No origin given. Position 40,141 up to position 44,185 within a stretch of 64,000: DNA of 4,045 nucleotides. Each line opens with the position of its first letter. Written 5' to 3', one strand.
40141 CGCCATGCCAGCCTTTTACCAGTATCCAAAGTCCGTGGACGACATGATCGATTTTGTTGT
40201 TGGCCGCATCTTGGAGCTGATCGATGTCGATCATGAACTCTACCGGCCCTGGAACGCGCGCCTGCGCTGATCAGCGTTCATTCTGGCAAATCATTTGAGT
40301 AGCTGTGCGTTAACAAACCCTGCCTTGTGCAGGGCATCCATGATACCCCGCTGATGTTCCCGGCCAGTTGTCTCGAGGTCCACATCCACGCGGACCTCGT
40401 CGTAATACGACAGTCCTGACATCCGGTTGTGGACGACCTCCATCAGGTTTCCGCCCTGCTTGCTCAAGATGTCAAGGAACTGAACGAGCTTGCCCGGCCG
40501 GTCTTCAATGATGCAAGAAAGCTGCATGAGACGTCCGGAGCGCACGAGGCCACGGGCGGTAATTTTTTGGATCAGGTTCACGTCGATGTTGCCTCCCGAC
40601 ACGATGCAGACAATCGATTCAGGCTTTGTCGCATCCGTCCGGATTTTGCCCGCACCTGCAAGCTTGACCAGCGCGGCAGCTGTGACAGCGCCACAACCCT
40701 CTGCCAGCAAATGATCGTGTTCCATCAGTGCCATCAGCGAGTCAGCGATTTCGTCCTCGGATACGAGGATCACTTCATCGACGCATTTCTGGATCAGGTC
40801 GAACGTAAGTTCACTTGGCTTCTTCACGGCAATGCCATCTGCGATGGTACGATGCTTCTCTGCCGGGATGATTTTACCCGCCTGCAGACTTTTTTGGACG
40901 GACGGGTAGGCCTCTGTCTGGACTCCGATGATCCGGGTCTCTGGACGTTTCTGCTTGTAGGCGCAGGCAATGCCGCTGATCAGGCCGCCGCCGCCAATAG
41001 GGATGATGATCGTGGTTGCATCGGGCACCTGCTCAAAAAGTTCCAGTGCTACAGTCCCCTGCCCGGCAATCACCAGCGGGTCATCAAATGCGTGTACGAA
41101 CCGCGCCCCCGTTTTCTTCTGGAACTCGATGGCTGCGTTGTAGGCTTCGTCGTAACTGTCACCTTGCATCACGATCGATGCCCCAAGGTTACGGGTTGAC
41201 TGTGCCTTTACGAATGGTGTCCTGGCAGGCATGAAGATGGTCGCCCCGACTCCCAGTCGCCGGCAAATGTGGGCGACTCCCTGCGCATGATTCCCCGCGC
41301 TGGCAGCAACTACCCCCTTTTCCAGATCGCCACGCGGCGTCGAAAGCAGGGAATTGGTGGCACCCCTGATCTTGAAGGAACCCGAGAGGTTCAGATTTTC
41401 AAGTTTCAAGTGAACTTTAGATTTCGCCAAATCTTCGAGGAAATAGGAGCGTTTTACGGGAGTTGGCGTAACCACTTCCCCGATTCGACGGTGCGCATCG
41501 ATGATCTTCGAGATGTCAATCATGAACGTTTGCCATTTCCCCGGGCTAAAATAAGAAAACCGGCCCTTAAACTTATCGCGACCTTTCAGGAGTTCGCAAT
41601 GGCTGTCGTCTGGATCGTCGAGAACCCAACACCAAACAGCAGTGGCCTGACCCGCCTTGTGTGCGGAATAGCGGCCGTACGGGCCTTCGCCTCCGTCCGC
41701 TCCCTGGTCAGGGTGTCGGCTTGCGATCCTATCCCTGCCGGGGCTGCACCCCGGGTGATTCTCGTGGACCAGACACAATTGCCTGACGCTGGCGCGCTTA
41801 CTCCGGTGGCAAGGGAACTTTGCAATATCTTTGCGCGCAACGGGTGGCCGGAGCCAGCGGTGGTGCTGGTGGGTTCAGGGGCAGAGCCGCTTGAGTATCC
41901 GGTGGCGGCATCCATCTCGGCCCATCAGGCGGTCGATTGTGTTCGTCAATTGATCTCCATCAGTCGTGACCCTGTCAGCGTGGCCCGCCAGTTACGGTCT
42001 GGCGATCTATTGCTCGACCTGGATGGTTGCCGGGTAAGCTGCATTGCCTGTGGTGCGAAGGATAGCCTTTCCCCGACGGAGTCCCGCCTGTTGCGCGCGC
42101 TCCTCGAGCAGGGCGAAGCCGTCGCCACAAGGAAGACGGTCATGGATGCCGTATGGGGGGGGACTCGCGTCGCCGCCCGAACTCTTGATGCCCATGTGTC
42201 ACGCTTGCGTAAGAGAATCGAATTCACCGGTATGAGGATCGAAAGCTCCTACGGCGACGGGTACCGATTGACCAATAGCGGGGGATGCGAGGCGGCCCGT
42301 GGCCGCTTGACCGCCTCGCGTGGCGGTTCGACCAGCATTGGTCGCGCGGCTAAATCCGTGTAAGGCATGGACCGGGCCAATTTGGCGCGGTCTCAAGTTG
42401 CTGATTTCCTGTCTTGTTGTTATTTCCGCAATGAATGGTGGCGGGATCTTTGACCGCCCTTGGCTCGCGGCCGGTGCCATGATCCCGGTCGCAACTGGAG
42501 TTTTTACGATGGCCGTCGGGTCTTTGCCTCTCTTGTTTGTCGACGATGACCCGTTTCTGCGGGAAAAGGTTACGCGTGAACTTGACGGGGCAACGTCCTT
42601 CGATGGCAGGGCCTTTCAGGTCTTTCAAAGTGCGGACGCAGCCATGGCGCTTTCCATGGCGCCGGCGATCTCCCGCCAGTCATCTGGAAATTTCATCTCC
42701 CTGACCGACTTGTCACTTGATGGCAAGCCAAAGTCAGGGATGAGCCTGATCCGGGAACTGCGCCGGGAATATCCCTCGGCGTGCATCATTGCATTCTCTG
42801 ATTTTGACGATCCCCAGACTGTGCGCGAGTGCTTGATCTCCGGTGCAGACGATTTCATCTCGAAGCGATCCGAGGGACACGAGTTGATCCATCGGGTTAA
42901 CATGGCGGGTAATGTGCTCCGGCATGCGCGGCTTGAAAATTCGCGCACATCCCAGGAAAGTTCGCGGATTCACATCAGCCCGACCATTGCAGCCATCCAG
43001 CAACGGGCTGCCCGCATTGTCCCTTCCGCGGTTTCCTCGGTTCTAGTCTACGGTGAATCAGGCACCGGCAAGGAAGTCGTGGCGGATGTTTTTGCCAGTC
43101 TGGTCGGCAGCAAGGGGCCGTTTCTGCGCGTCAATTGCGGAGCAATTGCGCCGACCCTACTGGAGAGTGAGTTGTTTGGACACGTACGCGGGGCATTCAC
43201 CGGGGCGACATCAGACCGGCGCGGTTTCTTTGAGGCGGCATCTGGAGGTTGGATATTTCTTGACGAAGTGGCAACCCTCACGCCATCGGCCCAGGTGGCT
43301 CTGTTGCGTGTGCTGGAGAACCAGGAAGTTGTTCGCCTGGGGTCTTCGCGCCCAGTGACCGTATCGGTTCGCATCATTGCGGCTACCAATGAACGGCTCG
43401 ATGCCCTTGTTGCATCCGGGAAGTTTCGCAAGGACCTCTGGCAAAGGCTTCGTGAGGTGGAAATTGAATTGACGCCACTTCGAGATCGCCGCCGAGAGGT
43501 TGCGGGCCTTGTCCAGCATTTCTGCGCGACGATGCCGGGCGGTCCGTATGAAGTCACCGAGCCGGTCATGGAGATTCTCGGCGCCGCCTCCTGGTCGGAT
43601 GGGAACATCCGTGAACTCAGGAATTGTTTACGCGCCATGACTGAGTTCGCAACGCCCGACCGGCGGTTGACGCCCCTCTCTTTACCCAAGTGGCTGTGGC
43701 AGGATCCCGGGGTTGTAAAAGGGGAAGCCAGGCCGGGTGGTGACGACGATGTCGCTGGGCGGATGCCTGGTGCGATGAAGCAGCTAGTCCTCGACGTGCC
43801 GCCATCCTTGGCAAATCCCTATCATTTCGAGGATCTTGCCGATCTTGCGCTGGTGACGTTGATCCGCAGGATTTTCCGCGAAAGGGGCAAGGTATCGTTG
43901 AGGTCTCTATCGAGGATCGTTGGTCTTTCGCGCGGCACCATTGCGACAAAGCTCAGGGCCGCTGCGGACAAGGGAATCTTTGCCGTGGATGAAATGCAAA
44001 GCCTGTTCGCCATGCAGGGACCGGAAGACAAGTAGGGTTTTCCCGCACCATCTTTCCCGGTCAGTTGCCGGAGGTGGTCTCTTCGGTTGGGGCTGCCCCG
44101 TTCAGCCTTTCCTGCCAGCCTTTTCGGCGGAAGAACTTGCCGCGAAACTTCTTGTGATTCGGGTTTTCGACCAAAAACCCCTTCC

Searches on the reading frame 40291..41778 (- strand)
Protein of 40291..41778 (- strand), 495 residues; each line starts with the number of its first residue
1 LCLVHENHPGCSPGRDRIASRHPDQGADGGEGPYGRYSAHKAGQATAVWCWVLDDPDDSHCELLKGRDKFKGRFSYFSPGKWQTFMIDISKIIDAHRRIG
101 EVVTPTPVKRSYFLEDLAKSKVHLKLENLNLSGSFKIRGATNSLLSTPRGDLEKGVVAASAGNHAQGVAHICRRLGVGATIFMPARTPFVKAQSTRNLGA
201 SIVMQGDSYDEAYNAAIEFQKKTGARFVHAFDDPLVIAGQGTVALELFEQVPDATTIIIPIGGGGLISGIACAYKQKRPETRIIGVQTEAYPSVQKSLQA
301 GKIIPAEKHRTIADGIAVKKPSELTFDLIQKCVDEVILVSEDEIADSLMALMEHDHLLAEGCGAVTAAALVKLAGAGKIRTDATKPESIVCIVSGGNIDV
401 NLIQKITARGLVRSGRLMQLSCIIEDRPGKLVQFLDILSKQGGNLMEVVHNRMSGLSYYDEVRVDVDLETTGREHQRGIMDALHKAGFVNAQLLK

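Call 58: search_protein_families(library=pfam, proteins=[window:40291-41778:-], max_evalue=0.001)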
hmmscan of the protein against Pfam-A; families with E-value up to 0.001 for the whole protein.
window:40291-41778:- (495 aa): 1 family
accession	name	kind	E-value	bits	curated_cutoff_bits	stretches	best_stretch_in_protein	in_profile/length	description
PF00291.31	PALP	-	8.1e-81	272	35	1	102-395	4-295/295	Pyridoxal-phosphate dependent enzyme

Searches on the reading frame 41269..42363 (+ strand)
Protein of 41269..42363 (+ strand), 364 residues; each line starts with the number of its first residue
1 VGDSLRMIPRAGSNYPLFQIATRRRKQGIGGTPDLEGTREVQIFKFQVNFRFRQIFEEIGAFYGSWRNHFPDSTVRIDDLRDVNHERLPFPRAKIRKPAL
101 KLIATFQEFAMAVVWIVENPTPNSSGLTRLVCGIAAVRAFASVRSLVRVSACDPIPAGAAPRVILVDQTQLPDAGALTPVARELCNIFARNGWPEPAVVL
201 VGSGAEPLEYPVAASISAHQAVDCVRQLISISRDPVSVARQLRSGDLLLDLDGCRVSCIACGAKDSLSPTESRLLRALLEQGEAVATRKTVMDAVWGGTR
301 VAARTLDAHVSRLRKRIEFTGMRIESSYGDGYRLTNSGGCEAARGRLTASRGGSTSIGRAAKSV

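Call 58: search_protein_families(library=pfam, proteins=[window:41269-42363:+], max_evalue=0.001)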
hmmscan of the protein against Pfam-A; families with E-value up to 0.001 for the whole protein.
window:41269-42363:+ (364 aa): 1 family
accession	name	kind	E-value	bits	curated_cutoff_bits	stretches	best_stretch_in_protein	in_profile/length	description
PF00486.34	Trans_reg_C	-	8.6e-15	55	26.2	1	266-334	5-77/77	Transcriptional regulatory protein, C terminal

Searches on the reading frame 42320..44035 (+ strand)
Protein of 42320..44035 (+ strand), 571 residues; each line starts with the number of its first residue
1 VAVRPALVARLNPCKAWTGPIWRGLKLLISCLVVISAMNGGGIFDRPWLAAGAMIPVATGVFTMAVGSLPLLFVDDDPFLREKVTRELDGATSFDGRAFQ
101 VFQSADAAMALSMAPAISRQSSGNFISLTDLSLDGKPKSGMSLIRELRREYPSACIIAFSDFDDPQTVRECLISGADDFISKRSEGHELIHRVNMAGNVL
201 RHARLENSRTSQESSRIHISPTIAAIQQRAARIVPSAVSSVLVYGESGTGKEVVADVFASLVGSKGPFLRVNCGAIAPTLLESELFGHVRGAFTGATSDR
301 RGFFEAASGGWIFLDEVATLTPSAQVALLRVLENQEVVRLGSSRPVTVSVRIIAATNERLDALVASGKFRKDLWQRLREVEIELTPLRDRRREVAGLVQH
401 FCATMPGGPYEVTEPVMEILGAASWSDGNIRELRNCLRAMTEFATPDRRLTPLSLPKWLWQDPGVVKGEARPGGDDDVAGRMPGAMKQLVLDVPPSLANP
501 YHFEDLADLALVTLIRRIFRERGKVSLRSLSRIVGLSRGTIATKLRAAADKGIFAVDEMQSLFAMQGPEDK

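Call 58: search_protein_families(library=pfam, proteins=[window:42320-44035:+], max_evalue=0.001)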
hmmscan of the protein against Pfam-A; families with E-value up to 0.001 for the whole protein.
window:42320-44035:+ (571 aa): 7 families
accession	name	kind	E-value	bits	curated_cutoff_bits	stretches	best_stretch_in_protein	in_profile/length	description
PF00158.32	Sigma54_activat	-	3e-55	186.9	20.2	1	220-383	5-168/168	Sigma-54 interaction domain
PF14532.12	Sigma54_activ_2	-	3.8e-14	53.5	25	1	220-387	4-138/138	Sigma-54 interaction domain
PF00072.30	Response_reg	-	6e-11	42.9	30.2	1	72-193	2-110/111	Response regulator receiver domain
PF07728.20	AAA_5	-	9.5e-09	35.8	22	1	241-360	2-125/139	AAA domain (dynein-related subfamily)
PF00004.35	AAA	-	1e-07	32.9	21.2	1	241-362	1-116/131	ATPase family associated with various cellular activities (AAA)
PF25601.1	AAA_lid_14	-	4e-07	30.2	27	1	388-459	1-74/87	AAA+ ATPase lid domain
PF13191.12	AAA_16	-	3.5e-05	24.8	32.6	1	222-341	8-128/167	AAA ATPase domain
